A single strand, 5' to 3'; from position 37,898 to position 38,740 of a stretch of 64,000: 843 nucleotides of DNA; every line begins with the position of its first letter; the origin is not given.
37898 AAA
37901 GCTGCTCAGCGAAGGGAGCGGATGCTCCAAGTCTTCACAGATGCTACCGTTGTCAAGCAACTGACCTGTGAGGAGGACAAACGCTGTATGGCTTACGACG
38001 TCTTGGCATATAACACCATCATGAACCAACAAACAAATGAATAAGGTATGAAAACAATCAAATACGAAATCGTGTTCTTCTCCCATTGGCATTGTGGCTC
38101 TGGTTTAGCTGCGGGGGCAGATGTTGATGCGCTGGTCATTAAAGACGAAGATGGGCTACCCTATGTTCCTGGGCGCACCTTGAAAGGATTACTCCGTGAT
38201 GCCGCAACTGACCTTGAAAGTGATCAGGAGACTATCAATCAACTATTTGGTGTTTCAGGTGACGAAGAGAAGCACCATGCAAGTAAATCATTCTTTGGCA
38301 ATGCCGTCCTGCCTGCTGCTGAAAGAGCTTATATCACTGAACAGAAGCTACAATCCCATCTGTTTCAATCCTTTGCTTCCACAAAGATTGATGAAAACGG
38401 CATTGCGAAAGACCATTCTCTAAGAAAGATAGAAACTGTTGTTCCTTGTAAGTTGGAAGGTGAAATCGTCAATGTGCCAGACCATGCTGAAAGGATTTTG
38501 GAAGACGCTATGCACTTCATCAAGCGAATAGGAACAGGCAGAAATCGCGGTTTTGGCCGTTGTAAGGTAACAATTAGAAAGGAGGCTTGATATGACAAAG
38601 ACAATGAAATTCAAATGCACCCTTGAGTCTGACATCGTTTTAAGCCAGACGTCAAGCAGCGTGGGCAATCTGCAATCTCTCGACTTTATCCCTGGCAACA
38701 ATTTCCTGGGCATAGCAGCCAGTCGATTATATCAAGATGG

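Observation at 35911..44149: Type III-D-variant effector with partly unfused subunits in a Bacteroidales genome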

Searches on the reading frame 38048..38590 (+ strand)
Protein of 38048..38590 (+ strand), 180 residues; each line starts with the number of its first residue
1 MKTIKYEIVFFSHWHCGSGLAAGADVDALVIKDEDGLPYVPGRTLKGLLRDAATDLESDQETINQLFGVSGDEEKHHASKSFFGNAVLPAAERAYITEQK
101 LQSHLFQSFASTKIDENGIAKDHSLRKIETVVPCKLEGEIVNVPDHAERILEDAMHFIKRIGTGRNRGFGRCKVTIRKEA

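Call 4: search_protein_families(library=pfam, proteins=[window:38048-38590:+], max_evalue=0.01)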
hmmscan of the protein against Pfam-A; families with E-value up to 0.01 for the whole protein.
window:38048-38590:+ (180 aa): 1 family
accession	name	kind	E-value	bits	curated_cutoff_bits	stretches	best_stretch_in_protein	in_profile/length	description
PF03787.20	RAMPs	-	2e-17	64.8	22.1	1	9-173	3-189/189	RAMP superfamily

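Call 5: search_protein_families(library=ncbifam, proteins=[window:38048-38590:+], max_evalue=0.01)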
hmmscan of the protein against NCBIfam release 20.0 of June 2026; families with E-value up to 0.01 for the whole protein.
window:38048-38590:+ (180 aa): 5 families
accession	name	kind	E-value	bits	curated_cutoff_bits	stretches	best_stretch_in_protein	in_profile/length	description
TIGR02580.1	cas_RAMP_Cmr4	equivalog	6.9e-10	39.2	87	1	8-88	5-89/283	type III-B CRISPR module RAMP protein Cmr4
TIGR02581.1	cas_cyan_RAMP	equivalog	1.9e-05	24.4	108.05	1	25-54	28-57/216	type III CRISPR-associated RAMP protein Csx7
TIGR01898.1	cas_TM1791_cmr6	equivalog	0.00072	19.8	51.1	1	29-67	23-62/195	type III-B CRISPR module RAMP protein Cmr6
TIGR02582.1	cas7_TM1809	equivalog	0.0015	18.5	90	1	25-148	29-144/203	type III-A CRISPR-associated RAMP protein Csm3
TIGR03986.1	TIGR03986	equivalog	0.0022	17.5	161.35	0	30-53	65-88/568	TIGR03986 family type III CRISPR-associated RAMP protein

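Call 6: search_protein_families(library=padloc, proteins=[window:38048-38590:+], max_evalue=0.01)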
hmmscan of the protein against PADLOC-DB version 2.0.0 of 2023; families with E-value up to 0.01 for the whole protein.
window:38048-38590:+ (180 aa): 42 families (the best 25 are shown)
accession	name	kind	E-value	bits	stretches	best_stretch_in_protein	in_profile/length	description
PDLC02110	Cas7_IIId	-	2.4e-69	230.9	1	3-178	2-170/171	-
PDLC02113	Cas7_IIId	-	2.8e-24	83.7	1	16-176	14-191/207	-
PDLC01585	Csm3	-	9.7e-24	82.1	1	5-178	5-192/206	"CAS-III-A,CAS-III-D; effector_G7"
PDLC02091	Cas5_IIId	-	2.2e-18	64.1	1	16-176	13-191/709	-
PDLC02089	Cas5_IIId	-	1.1e-16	58.7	2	91-176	114-199/679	-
PDLC01015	Csm3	-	7e-13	48.1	1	14-170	5-178/178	Csm3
PDLC02107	Cas7_IIId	-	2e-12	44.8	1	17-175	21-181/426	-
PDLC02112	Cas7_IIId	-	4.8e-12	43.3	1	11-175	19-175/434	-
PDLC01339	Csm3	-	6.9e-12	44.7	1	12-170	3-163/163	"CAS-III-A,CAS-III-D; effector_G7"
PDLC01295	Cmr4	-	1.3e-11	43.2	1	8-88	5-83/256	"CAS-III-B,CAS-III-C; effector_G7"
PDLC01404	Csm3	-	4e-11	41.3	1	1-171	1-154/166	"CAS-III-A,CAS-III-D; effector_G7"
PDLC01016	Csm3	-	7e-11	40.9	1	26-173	19-189/189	Csm3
PDLC01441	Cmr4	-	8e-11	40.2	1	9-88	8-81/245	"CAS-III-B,CAS-III-C; effector_G7"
PDLC02115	Cas7_IIId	-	1.2e-10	39.1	1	4-79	6-82/486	-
PDLC00982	Cmr4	-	1.5e-10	39.3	1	8-88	5-89/281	Cmr4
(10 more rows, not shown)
